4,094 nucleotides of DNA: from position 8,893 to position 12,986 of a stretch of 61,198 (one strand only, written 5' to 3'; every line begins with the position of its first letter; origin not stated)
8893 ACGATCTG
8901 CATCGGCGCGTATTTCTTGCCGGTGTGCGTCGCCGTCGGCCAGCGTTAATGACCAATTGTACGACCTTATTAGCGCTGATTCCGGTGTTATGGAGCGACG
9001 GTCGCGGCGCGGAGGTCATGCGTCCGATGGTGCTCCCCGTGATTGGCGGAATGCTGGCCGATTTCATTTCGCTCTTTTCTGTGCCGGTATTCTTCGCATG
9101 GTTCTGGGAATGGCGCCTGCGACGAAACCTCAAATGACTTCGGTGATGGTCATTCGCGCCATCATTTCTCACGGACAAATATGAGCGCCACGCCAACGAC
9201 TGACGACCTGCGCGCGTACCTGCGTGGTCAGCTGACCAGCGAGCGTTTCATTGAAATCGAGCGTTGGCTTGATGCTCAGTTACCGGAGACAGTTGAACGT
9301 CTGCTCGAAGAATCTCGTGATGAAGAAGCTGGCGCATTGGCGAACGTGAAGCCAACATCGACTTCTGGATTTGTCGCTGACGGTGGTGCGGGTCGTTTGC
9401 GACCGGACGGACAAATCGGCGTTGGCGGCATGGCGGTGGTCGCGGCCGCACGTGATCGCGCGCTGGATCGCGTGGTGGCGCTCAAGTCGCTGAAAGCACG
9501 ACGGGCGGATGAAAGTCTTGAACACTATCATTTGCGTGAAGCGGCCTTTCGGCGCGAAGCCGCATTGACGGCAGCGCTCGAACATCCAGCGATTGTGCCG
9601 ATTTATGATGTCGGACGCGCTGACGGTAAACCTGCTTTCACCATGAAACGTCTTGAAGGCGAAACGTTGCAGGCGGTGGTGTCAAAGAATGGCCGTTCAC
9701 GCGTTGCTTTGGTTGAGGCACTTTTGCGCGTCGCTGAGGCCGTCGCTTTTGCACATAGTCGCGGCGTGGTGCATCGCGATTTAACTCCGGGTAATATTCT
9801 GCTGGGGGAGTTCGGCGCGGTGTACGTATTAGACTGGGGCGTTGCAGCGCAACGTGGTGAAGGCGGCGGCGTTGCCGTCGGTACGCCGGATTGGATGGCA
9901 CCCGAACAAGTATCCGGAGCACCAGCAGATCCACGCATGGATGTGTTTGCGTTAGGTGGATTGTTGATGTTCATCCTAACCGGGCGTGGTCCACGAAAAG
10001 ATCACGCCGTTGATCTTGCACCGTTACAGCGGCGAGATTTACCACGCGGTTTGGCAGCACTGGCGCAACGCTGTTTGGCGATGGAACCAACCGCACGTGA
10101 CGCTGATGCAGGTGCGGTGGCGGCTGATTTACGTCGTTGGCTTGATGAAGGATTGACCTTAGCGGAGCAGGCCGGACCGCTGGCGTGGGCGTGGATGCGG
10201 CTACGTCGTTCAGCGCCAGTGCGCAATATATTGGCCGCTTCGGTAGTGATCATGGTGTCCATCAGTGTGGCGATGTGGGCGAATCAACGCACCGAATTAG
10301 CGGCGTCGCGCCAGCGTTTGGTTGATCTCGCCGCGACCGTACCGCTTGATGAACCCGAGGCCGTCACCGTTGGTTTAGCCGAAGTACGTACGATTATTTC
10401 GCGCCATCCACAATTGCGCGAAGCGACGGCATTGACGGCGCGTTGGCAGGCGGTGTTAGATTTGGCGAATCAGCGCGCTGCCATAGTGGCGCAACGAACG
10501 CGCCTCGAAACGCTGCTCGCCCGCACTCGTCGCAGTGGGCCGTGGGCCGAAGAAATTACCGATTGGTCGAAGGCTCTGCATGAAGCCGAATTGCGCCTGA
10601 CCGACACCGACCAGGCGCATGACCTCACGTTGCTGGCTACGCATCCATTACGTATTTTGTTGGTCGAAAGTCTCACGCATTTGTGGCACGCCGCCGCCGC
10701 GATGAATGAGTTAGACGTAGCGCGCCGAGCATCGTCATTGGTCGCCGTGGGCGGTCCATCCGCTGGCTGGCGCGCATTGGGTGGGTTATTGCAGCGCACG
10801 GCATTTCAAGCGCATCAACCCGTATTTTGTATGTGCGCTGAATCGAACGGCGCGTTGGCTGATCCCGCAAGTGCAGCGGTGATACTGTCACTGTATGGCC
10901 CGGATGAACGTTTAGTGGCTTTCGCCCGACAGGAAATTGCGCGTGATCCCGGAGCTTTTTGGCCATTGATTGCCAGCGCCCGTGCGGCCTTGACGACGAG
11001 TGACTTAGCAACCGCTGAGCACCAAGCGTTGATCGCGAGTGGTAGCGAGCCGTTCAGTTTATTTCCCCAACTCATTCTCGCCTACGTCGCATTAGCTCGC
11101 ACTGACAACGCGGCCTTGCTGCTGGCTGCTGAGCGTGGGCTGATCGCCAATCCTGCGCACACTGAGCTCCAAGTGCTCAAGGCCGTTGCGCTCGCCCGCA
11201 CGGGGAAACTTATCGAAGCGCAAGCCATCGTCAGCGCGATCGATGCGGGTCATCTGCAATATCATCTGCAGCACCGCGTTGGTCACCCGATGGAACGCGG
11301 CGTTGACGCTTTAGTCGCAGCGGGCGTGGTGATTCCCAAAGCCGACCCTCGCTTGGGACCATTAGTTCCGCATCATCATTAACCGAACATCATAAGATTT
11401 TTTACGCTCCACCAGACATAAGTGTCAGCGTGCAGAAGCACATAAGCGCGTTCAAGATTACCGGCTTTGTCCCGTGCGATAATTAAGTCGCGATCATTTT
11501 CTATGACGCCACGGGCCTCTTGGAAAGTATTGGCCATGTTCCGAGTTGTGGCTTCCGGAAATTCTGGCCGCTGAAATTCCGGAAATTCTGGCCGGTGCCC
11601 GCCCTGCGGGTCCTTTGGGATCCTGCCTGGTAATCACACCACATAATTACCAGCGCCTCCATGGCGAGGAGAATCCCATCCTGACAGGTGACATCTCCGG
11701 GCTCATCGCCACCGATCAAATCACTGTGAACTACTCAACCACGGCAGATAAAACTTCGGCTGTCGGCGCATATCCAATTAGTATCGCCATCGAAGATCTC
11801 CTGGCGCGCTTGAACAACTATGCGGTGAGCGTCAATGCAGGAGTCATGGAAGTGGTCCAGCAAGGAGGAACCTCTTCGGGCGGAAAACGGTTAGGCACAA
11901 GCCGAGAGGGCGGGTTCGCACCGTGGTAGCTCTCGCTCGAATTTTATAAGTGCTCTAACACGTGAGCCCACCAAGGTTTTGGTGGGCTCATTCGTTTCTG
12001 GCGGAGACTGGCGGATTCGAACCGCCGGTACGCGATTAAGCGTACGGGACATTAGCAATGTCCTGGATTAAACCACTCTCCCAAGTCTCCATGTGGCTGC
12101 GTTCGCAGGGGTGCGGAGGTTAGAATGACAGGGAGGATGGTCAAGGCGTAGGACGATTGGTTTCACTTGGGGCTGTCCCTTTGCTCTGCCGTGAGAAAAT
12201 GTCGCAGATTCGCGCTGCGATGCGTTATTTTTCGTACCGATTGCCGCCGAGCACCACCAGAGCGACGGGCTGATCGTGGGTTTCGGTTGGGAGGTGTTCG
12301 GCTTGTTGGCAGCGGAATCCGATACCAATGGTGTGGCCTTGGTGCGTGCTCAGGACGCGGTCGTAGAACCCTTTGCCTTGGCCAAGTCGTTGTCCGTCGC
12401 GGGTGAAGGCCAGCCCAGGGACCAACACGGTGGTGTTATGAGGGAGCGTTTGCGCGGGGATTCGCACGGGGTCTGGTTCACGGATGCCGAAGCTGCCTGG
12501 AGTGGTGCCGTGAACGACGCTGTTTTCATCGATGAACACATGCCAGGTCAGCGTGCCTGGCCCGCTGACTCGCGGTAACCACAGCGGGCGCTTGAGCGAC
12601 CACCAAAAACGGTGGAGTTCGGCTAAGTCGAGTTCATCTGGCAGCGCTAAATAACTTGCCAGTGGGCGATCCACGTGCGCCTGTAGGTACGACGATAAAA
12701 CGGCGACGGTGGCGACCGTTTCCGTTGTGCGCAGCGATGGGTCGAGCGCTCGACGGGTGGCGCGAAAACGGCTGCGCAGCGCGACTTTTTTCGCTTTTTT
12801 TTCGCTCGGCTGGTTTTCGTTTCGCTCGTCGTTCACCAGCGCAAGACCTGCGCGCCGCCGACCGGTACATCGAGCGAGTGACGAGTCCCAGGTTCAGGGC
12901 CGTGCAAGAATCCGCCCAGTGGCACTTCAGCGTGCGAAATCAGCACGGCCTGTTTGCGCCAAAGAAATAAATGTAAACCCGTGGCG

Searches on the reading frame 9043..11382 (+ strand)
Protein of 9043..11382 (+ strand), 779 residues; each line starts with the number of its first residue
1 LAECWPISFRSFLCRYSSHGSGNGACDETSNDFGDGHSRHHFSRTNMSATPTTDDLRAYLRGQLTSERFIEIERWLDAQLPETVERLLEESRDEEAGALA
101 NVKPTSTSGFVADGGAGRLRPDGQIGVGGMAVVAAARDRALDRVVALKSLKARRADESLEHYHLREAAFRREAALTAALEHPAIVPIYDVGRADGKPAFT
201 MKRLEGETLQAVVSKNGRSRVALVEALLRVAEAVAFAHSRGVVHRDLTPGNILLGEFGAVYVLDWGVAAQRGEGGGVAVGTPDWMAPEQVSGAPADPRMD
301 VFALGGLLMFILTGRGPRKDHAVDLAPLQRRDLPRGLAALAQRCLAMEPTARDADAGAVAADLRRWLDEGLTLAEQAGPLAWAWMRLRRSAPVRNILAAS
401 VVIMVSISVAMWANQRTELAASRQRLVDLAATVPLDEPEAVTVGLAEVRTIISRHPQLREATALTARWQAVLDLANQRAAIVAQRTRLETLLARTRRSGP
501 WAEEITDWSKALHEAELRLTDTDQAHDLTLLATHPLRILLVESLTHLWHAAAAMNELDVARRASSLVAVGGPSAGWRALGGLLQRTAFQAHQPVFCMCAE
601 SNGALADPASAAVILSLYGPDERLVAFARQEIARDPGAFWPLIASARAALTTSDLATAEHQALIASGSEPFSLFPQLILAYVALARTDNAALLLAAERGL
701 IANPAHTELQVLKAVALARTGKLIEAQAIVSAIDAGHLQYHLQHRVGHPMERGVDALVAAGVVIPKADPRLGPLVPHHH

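Call 8: search_protein_families(library=pfam, proteins=[window:9043-11382:+], max_evalue=0.001)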
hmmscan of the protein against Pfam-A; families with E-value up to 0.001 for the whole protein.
window:9043-11382:+ (779 aa): 3 families
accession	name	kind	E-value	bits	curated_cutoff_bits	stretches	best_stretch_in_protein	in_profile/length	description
PF00069.31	Pkinase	-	1.1e-33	117.2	31.7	1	123-320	5-199/263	Protein kinase domain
PF07714.23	PK_Tyr_Ser-Thr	-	2.1e-16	60.4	23.1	1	125-320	7-207/258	Protein tyrosine and serine/threonine kinase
PF03109.22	ABC1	-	0.00045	19.9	22.9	1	196-270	142-216/244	ABC1 atypical kinase-like domain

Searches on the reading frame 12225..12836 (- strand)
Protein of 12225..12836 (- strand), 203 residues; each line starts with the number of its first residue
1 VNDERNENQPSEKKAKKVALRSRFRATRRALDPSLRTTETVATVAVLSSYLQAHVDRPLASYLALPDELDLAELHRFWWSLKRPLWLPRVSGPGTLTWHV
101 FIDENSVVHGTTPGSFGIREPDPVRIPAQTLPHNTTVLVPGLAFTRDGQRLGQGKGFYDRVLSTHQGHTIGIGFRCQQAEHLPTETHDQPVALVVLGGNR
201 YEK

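Call 8: search_protein_families(library=pfam, proteins=[window:12225-12836:-], max_evalue=0.001)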
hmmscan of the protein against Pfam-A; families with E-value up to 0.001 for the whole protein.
window:12225-12836:- (203 aa): 1 family
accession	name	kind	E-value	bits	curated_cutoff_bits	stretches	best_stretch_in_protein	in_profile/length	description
PF01812.26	5-FTHF_cyc-lig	-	9.7e-28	97.8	27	1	17-195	1-184/186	5-formyltetrahydrofolate cyclo-ligase family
